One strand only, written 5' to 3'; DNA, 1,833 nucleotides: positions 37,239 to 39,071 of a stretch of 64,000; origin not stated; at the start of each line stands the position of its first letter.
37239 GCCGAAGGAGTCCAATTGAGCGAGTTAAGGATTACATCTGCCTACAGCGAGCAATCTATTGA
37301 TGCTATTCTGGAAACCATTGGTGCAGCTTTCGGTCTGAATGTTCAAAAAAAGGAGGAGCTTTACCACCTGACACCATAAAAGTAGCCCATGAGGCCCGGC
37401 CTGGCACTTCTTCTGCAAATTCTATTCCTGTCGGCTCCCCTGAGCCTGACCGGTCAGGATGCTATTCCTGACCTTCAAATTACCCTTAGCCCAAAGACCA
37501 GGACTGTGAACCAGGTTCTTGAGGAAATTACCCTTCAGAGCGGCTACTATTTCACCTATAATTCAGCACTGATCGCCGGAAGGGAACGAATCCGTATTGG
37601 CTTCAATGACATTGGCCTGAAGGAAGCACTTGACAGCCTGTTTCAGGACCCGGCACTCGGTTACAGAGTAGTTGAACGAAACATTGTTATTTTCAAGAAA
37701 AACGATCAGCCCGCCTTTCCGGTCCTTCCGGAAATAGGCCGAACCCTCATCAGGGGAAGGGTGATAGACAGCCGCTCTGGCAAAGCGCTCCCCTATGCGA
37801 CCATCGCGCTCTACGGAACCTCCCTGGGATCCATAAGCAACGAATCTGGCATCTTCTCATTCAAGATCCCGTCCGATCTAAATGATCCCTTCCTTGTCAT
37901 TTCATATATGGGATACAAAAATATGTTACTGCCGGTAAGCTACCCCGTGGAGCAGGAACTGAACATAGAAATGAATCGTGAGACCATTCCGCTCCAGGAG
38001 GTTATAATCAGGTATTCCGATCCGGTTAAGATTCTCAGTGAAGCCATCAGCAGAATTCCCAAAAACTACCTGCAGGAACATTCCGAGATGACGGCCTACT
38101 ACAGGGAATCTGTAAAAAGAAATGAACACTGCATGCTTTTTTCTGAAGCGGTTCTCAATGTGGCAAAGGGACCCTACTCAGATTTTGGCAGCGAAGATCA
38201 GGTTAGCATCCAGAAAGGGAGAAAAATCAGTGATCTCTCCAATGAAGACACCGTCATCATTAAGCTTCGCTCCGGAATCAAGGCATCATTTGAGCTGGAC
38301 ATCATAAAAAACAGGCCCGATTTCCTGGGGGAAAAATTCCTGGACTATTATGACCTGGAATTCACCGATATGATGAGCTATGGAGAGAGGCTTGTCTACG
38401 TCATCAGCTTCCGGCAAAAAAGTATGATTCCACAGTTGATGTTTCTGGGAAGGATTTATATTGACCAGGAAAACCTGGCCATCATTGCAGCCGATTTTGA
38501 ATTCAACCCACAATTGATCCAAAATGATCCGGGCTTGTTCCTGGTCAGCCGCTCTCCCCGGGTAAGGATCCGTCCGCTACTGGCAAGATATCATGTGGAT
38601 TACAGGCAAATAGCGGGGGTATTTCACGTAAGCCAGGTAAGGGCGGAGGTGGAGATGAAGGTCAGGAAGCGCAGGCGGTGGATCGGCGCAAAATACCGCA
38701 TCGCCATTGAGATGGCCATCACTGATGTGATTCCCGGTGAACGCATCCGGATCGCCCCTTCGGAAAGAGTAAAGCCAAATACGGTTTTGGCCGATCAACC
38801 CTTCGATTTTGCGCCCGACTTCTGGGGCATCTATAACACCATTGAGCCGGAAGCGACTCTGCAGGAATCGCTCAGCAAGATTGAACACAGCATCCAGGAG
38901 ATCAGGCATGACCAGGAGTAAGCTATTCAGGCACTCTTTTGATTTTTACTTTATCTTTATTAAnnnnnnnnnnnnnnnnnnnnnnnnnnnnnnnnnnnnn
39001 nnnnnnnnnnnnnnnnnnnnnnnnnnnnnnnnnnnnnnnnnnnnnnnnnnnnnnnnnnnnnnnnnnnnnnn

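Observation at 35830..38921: ECF sigma/FecR pair whose STN-domain partner is a 510-aa barrel-less protein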

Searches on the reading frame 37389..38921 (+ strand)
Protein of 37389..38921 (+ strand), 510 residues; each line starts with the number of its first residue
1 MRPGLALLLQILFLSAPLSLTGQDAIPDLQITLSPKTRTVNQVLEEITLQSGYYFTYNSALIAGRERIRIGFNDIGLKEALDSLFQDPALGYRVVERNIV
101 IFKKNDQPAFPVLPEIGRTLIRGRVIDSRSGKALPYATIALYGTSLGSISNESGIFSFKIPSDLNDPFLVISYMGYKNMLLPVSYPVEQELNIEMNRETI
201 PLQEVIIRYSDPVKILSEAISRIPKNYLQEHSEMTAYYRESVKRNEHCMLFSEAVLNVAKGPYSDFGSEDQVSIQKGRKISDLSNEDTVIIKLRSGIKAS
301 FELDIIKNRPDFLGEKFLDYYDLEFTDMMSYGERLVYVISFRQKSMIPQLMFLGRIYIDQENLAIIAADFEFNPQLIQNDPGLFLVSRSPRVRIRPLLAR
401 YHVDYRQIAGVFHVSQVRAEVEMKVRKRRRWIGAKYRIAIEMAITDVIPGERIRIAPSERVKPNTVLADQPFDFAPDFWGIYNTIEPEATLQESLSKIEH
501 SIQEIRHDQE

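Call 3: search_protein_families(library=pfam, proteins=[window:37389-38921:+], max_evalue=1)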
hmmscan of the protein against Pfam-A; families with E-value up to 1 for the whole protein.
window:37389-38921:+ (510 aa): 3 families
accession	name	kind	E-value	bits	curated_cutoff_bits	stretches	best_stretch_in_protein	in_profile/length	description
PF13715.12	CarbopepD_reg_2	-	1.9e-14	53.9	32.2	1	121-207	1-88/88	CarboxypepD_reg-like domain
PF07660.19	STN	-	0.0048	17.1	28.4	1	54-104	2-52/52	Secretin and TonB N terminus short domain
PF23591.1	CILP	-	0.06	13.8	27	1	118-165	4-50/90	Cartilage intermediate layer protein 1-like domain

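Call 4: search_protein_families(library=ncbifam, proteins=[window:37389-38921:+], max_evalue=1)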
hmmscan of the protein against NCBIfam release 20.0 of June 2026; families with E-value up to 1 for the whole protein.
window:37389-38921:+ (510 aa): 1 family
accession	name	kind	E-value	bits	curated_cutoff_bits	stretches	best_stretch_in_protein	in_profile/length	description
TIGR04056.1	OMP_RagA_SusC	subfamily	9.1e-09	34.2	368.25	1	121-207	3-83/981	SusC/RagA family TonB-linked outer membrane protein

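Call 6: find_homologous_proteins(query=window:37389-38921:+)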
Query window:37389-38921:+ (510 aa): 357 proteins with E <= 0.001 among 8000 candidates; the best 120 are listed.
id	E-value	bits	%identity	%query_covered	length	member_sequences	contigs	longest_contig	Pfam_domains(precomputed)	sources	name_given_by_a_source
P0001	3.0e-267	905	79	99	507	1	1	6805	PF13715.13,PF07660.20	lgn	-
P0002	3.8e-266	901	79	99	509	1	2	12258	PF13715.13,PF13620.13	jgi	-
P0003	1.5e-261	886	78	99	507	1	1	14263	PF13715.13,PF13620.13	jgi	-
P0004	4.7e-261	885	77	99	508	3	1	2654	PF13715.13,PF07660.20,PF13620.13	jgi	-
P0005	3.5e-256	869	75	99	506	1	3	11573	PF13715.13,PF07660.20,PF13620.13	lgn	-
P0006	7.0e-252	854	74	97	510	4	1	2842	PF13715.13,PF07660.20,PF13620.13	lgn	-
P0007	1.1e-250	850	74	97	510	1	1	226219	PF13715.13,PF07660.20,PF13620.13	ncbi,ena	-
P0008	9.0e-248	841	72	97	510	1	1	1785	PF13715.13,PF07660.20,PF13620.13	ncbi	-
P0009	3.8e-246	835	73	100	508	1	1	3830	PF13715.13,PF07660.20,PF13620.13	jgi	-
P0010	1.7e-244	830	71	97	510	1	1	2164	PF13715.13,PF07660.20,PF13620.13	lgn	-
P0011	6.1e-244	828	71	99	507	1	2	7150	PF13715.13,PF07660.20,PF13620.13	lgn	-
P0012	1.5e-242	824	71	97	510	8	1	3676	PF13715.13,PF07660.20,PF13620.13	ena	-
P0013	6.7e-242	821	71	99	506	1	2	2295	PF13715.13,PF07660.20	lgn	-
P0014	1.6e-241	820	70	99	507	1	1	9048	PF13715.13,PF07660.20,PF13620.13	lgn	-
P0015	2.5e-234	796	71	96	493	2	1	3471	PF13715.13,PF07660.20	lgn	-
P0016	7.6e-233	792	68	98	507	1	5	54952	PF13715.13,PF07660.20,PF13620.13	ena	-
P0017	1.0e-232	791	68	99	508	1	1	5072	PF13715.13,PF07660.20,PF13620.13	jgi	-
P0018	1.1e-232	791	68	98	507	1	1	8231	PF13715.13,PF07660.20,PF13620.13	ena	-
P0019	3.2e-232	789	68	98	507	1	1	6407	PF13715.13,PF07660.20,PF13620.13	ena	-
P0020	1.4e-231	787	68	98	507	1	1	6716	PF13715.13,PF07660.20,PF13620.13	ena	-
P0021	2.1e-231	787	68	98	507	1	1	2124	PF13715.13,PF07660.20,PF13620.13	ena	-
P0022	8.1e-230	782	67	99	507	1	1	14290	PF13715.13,PF07660.20,PF13620.13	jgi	jgi:hypothetical protein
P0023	1.4e-227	774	67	98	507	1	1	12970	PF13715.13,PF07660.20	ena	-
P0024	5.6e-226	769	66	98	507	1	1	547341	PF13715.13,PF07660.20,PF13620.13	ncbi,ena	-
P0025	6.0e-225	765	66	98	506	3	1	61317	PF13715.13,PF07660.20,PF13620.13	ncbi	ncbi:MAG: carboxypeptidase-like regulatory domain-containing protein, partial [Bacteroidota bacteriu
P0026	1.3e-224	764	67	98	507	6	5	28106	PF13715.13,PF13620.13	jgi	jgi:hypothetical protein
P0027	9.6e-223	758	66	97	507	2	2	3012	PF13715.13,PF07660.20,PF13620.13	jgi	jgi:hypothetical protein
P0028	1.1e-220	751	64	98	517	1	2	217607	PF13715.13,PF07660.20,PF13620.13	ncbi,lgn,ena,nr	ncbi:MAG: carboxypeptidase-like regulatory domain-containing protein [Bacteroidales bacterium]|nr:ca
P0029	1.3e-219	748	65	98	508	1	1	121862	PF13715.13,PF07660.20,PF13620.13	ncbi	ncbi:MAG: carboxypeptidase-like regulatory domain-containing protein [Bacteroidota bacterium]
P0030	4.3e-218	743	65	96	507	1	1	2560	PF13715.13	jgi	jgi:hypothetical protein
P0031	6.1e-218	742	64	99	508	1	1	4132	PF13715.13,PF07660.20,PF13620.13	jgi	jgi:hypothetical protein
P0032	1.4e-216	738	65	98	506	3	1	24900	PF13715.13,PF07660.20,PF13620.13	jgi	jgi:hypothetical protein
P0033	2.0e-216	737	64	98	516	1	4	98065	PF13715.13,PF07660.20,PF13620.13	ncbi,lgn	-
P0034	9.1e-216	735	64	98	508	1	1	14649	PF13715.13,PF07660.20,PF13620.13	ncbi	ncbi:MAG: carboxypeptidase-like regulatory domain-containing protein [Bacteroidota bacterium]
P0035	2.4e-215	734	64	98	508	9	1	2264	PF13715.13,PF07660.20,PF13620.13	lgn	-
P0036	9.2e-215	732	62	99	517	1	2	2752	PF13715.13,PF07660.20,PF13620.13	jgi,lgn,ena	-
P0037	1.2e-214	731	63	97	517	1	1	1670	PF13715.13,PF07660.20,PF13620.13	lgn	-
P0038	1.6e-214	731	65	99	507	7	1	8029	PF13715.13,PF07660.20,PF13620.13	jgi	jgi:hypothetical protein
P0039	3.2e-214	730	62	100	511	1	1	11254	PF13715.13,PF07660.20,PF13620.13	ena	-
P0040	9.0e-214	729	62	98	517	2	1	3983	PF13715.13,PF07660.20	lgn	-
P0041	1.6e-213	728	62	99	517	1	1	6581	PF13715.13,PF07660.20,PF13620.13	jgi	-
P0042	3.4e-213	727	64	99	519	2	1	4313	PF13715.13,PF07660.20,PF13620.13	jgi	-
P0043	3.9e-213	727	63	99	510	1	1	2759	PF13715.13,PF13620.13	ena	-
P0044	4.7e-213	726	64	98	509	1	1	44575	PF13715.13,PF07660.20,PF13620.13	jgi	-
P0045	8.2e-213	725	64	98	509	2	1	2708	PF13715.13,PF07660.20,PF13620.13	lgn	-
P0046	8.6e-213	725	64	95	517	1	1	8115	PF13715.13,PF07660.20,PF13620.13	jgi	jgi:hypothetical protein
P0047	3.5e-212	723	64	99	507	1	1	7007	PF13715.13,PF07660.20,PF13620.13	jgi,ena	jgi:hypothetical protein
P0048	4.1e-212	723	62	98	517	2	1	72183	PF13715.13,PF07660.20,PF13620.13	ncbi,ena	-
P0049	5.1e-212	723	62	99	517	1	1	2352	PF13715.13,PF07660.20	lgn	-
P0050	5.8e-212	723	63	95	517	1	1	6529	PF13715.13,PF07660.20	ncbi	-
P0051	6.1e-212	723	63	99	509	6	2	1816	PF13715.13,PF07660.20,PF13620.13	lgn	-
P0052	6.2e-212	723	63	95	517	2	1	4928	PF13715.13,PF07660.20,PF13620.13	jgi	jgi:hypothetical protein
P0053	6.2e-212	723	64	98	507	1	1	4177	PF13715.13,PF13620.13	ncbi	-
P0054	1.3e-211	721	64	98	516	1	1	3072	PF13715.13,PF07660.20,PF13620.13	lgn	-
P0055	2.3e-211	721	63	95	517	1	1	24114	PF13715.13,PF07660.20,PF13620.13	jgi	-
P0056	3.9e-211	720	63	99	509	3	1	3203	PF13715.13,PF07660.20,PF13620.13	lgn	-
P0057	7.0e-211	719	76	81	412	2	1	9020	PF13715.13,PF13620.13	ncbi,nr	ncbi:MAG: carboxypeptidase-like regulatory domain-containing protein [Bacteroides sp.]|nr:carboxypep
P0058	7.2e-211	719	62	99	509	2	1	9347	PF13715.13,PF07660.20,PF13620.13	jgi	-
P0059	1.3e-210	718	62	99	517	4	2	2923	PF13715.13,PF07660.20,PF13620.13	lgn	-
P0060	1.4e-210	718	65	95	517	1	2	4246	PF13715.13,PF07660.20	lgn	-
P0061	1.9e-210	718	64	95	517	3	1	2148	PF13715.13,PF07660.20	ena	-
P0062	2.3e-210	717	61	99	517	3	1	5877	PF13715.13,PF07660.20,PF13620.13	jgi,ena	-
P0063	4.7e-210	716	63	98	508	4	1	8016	PF13715.13,PF07660.20,PF13620.13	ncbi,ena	-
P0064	8.9e-210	715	62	98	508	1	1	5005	PF13715.13,PF07660.20,PF13620.13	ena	-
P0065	1.2e-209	715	63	95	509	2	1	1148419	PF13715.13,PF07660.20,PF13620.13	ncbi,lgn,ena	-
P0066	1.4e-209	715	62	99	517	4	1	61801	PF13715.13,PF07660.20,PF13620.13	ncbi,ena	-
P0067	1.9e-209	714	63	95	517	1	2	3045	PF13715.13,PF13620.13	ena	-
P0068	2.0e-209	714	62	98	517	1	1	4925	PF13715.13,PF07660.20,PF13620.13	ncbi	-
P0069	2.0e-209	714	62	98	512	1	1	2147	PF13715.13,PF07660.20,PF13620.13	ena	-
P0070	5.9e-209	713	62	98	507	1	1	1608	PF13715.13,PF07660.20,PF13620.13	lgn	-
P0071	7.9e-209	712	64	95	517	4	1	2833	PF13715.13,PF07660.20,PF13620.13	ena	-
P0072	8.8e-209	712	62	95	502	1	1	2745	PF13715.13,PF07660.20,PF13620.13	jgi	-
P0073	9.1e-209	712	64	95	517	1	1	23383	PF13715.13,PF07660.20,PF13620.13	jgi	-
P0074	1.1e-208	712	64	95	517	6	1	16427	PF13715.13,PF07660.20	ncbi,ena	-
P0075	1.1e-208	712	63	95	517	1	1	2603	PF13715.13,PF07660.20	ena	-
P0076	1.6e-208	711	62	99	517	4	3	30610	PF13715.13,PF07660.20,PF13620.13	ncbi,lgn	-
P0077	3.6e-208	710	62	98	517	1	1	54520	PF13715.13,PF07660.20,PF13620.13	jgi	-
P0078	5.1e-208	710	61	96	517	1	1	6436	PF13715.13,PF07660.20,PF13620.13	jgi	-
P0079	6.7e-208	709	61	98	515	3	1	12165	PF13715.13,PF07660.20,PF13620.13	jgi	jgi:hypothetical protein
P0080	8.7e-208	709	62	98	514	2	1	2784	PF13715.13,PF07660.20,PF13620.13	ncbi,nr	ncbi:MAG TPA: hypothetical protein ENO05_02425, partial [Bacteroides sp.]|nr:hypothetical protein [B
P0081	1.0e-207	709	61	99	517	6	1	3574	PF13715.13,PF07660.20,PF13620.13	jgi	-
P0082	1.1e-207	709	61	96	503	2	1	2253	PF13715.13,PF13620.13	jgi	jgi:hypothetical protein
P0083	1.4e-207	708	63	97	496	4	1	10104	PF13715.13,PF07660.20,PF13620.13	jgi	jgi:hypothetical protein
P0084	2.2e-207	708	62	98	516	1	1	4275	PF13715.13,PF07660.20,PF13620.13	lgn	-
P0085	4.2e-207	707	62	95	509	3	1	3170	PF13715.13,PF07660.20,PF13620.13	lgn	-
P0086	4.3e-207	707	63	95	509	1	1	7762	PF13715.13,PF07660.20,PF13620.13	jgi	-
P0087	7.7e-207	706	62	95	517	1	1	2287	PF13715.13,PF07660.20,PF13620.13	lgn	-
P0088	1.4e-206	705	64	95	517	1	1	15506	PF13715.13,PF07660.20,PF13620.13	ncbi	-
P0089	2.6e-206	704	63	95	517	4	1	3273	PF13715.13,PF07660.20,PF13620.13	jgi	-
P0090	3.3e-206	704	62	95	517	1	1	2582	PF13715.13,PF07660.20,PF13620.13,PF23591.2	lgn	-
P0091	3.7e-206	704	63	96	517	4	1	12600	PF13715.13,PF07660.20,PF13620.13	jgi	jgi:hypothetical protein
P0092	4.1e-206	703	62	95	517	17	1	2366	PF13715.13,PF07660.20,PF13620.13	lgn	-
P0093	4.8e-206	703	61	95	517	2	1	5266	PF13715.13,PF07660.20,PF13620.13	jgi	jgi:hypothetical protein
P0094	5.0e-206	703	62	95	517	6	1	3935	PF13715.13,PF07660.20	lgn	-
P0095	5.3e-206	703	62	98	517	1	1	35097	PF13715.13,PF07660.20,PF13620.13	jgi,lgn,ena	-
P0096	6.9e-206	703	61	96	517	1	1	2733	PF13715.13,PF07660.20,PF13620.13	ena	-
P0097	7.2e-206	703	62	95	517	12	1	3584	PF13715.13,PF07660.20,PF13620.13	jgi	jgi:hypothetical protein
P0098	8.2e-206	702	63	94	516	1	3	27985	PF13715.13,PF07660.20,PF13620.13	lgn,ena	-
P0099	9.7e-206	702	62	99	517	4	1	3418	PF13715.13,PF07660.20,PF13620.13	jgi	-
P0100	1.0e-205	702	61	97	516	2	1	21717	PF13715.13,PF07660.20,PF13620.13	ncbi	-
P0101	1.0e-205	702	61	96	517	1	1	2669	PF13715.13,PF07660.20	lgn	-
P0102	1.3e-205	702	61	98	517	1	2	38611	PF13715.13,PF07660.20,PF13620.13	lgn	-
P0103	1.4e-205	702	62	95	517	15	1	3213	PF13715.13,PF07660.20,PF13620.13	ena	-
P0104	1.6e-205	701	60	99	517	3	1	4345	PF13715.13,PF07660.20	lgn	-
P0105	1.7e-205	701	62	96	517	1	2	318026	PF13715.13,PF07660.20,PF13620.13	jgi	jgi:CarboxypepD_reg-like domain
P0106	2.1e-205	701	60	98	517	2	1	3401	PF13715.13,PF07660.20,PF13620.13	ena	-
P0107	2.2e-205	701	60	99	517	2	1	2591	PF13715.13,PF07660.20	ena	-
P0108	2.3e-205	701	63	95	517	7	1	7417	PF13715.13,PF07660.20,PF13620.13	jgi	-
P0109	2.3e-205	701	61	99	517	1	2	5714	PF13715.13,PF07660.20,PF13620.13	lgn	-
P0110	2.5e-205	701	63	95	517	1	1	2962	PF13715.13,PF07660.20,PF13620.13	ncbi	-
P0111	3.3e-205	700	62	95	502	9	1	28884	PF13715.13,PF07660.20,PF13620.13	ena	-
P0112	4.4e-205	700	61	98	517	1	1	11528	PF13715.13,PF07660.20,PF13620.13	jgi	jgi:hypothetical protein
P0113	4.4e-205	700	61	98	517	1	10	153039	PF13715.13,PF07660.20,PF13620.13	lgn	-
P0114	4.6e-205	700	62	99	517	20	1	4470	PF13715.13,PF07660.20,PF13620.13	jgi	jgi:hypothetical protein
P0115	5.8e-205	700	61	98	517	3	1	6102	PF13715.13,PF07660.20,PF13620.13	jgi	jgi:hypothetical protein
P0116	7.2e-205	699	62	95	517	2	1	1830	PF13715.13,PF07660.20,PF13620.13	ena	-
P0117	8.7e-205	699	61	96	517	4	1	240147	PF13715.13,PF07660.20,PF13620.13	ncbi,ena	-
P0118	9.1e-205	699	61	98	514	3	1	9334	PF13715.13,PF07660.20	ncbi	-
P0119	9.3e-205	699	61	95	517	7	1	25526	PF13715.13,PF07660.20,PF13620.13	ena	-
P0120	9.3e-205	699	61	95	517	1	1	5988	PF13715.13,PF13620.13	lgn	-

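Call 13: find_related_loci(query=A1, collection=genome_contigs, flank=6000)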
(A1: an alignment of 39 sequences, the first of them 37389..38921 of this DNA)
Query A1 (510 aa) in genome_contigs; peptide patterns used: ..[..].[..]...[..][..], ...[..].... (x = any residue, [..] = any of these).
181 stretches matched a pattern; 146 encode a relative of the query (tblastn E <= 1e-3); the best 80 are kept; 79 distinct loci.
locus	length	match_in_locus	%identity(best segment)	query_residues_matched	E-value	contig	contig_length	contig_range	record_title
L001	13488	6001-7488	74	15-510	0e+0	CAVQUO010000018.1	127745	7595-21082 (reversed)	MAG: uncultured Bacteroidetes bacterium isolate MFD09964.bin.2.95 genome assembly, contig: contig_43875, whole genome sh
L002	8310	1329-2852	72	1-510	0e+0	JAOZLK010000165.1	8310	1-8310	MAG: Bacteroidales bacterium isolate GMC10.metabat2.103 NODE_9128_length_8310_cov_7.590067, whole genome shotgun sequenc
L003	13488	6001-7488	73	15-510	0e+0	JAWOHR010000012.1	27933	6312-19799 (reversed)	MAG: Bacteroidales bacterium isolate CWP4-3.bin.80 k191_3356368, whole genome shotgun sequence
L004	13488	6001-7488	73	15-510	0e+0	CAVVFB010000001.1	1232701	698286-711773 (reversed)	MAG: uncultured Bacteroidetes bacterium isolate MFD04716.bin.2.43 genome assembly, contig: contig_10649, whole genome sh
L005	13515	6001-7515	71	1-505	0e+0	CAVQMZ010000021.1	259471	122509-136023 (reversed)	MAG: uncultured Bacteroidetes bacterium isolate MFD03804.bin.1.160 genome assembly, contig: contig_58010, whole genome s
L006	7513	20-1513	66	8-505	0e+0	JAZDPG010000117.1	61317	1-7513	MAG: Bacteroidota bacterium isolate MEGAHIT-group-0.823 k141_1990831, whole genome shotgun sequence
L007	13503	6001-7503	66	5-505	0e+0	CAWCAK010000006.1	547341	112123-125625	MAG: uncultured Bacteroidetes bacterium isolate MFD03804.bin.2.1 genome assembly, contig: contig_33564, whole genome sho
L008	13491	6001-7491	65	7-505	0e+0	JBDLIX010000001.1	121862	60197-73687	MAG: Bacteroidota bacterium isolate MAG062 MAG062_1, whole genome shotgun sequence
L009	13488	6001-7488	66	10-505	0e+0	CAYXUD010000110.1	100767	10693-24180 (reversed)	MAG TPA_asm: uncultured Bacteroides sp. isolate SRP185410_co1_383 genome assembly, contig: k141_805771, whole genome sho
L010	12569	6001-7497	64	7-505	0e+0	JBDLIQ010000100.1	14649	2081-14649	MAG: Bacteroidota bacterium isolate MAG042 MAG042_100, whole genome shotgun sequence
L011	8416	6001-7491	64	8-505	0e+0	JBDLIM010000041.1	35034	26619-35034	MAG: Bacteroidota bacterium isolate MAG031 MAG031_41, whole genome shotgun sequence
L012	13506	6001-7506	62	2-505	0e+0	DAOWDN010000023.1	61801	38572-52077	MAG TPA_asm: Bacteroidia bacterium isolate CSMAG_1914 CSMAG_1914_k141_4908822_length_61801_cov_17.5757, whole genome sho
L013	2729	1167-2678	62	3-506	0e+0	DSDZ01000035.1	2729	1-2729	MAG TPA_asm: Bacteroides sp. isolate SpSt-1230 Ga0116197_1005075, whole genome shotgun sequence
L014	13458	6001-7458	63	20-505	0e+0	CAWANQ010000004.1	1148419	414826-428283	MAG: uncultured Bacteroidetes bacterium isolate MFD03804.bin.1.203 genome assembly, contig: contig_15584, whole genome s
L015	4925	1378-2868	62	7-505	0e+0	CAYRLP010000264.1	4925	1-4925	MAG TPA_asm: uncultured Bacteroides sp. isolate binchicken_co294_125 genome assembly, contig: NODE_13728_length_4925_cov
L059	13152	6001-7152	33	121-503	1e-71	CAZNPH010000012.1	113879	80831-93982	MAG TPA_asm: uncultured Bacteroidaceae bacterium isolate SRP141376_co1_118 genome assembly, contig: NODE_394_length_1138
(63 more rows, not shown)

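Call 17: predict_structure(alignment_id=A1)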
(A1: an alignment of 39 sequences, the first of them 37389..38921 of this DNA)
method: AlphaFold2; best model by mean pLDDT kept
length: 510 residues; sequences in the alignment: 39
mean_pLDDT: 73.1   pTM: 0.52
mean pLDDT of the five models: 73.1, 72.3, 71.0, 61.2, 60.5
residues with pLDDT >= 90: 40; 70-90: 307; 50-70: 83; < 50: 80
segments of 3 or more residues with pLDDT < 50: 15-23, 107-117, 200-209, 284-287, 385-388, 469-499, 507-510
pLDDT, mean of each block of 10 residues (from residue 1): 60 50 65 86 87 79 81 88 84 79 60 49 85 85 72 78 67 78 64 76 40 88 88 86 73 85 81 81 53 61 84 85 78 79 86 90 91 76 50 76 87 87 79 80 84 86 60 37 34 44 48
secondary structure, 60 per line:
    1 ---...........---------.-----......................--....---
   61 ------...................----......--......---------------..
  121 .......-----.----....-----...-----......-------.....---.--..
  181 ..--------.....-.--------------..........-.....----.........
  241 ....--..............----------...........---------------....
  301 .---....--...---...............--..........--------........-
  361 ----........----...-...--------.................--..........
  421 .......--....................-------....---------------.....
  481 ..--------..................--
elements in order: H4-14 E30-39 H40-51 E54-57 E67-76 H77-85 E90-95 E98-103 E119-127 E138-141 E147-149 E155-160 E168-172 E179-182 E191-195 H212-221 H223-226 E232-244 E247-260 E271-281 H297-301 H305-308 H317-320 E321-331 E334-343 E352-359 E365-372 E392-408 E411-427 E430-449 H476-482 H491-508

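Call 20: search_protein_representatives(protein=window:37389-38921:+)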
Query: 510 residues. Proteins with E-value up to 0.001 (for the whole library): 12414; up to 1e-10: 2315; up to 1e-30: 443. The best 150 are listed.
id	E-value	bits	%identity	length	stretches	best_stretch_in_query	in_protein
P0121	2.5e-145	501.2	45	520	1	2-506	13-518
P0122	9.7e-138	476.2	46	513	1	8-500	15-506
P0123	3.8e-134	464.4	45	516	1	7-498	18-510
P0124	6.5e-120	417.4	40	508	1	23-498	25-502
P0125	1.3e-118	413.1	43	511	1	13-499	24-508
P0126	1.8e-114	399.5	42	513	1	8-498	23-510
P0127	2.4e-114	399.0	42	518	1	19-504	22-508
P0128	2.9e-108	379.0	65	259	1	249-505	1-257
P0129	9.8e-102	357.5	47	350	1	159-505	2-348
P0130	8.4e-97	341.2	36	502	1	21-504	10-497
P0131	8.5e-96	337.9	34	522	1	10-507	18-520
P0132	1.4e-94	333.9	57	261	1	22-278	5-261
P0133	1.1e-92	327.6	35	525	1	7-501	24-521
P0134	5.1e-92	325.4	34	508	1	11-504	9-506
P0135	1.4e-90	320.7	34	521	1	8-503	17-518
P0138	5.7e-89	315.4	34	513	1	8-502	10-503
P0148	4.3e-83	296.0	32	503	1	19-503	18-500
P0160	4.3e-79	282.8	32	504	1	9-494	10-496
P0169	2.7e-77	276.9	30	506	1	11-507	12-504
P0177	1.1e-74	268.2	55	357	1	4-224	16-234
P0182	8.3e-74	265.4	31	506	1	9-503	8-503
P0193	1.3e-71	258.2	29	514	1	8-498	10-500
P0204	1.8e-69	251.1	29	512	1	20-499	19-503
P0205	3.4e-69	250.2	28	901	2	5-432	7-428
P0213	2.7e-66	240.6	33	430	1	121-502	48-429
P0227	1.0e-64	235.4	26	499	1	11-495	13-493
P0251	4.5e-61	223.4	32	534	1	121-496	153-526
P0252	5.2e-61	223.2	37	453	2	200-498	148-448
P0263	7.1e-60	219.4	26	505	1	14-499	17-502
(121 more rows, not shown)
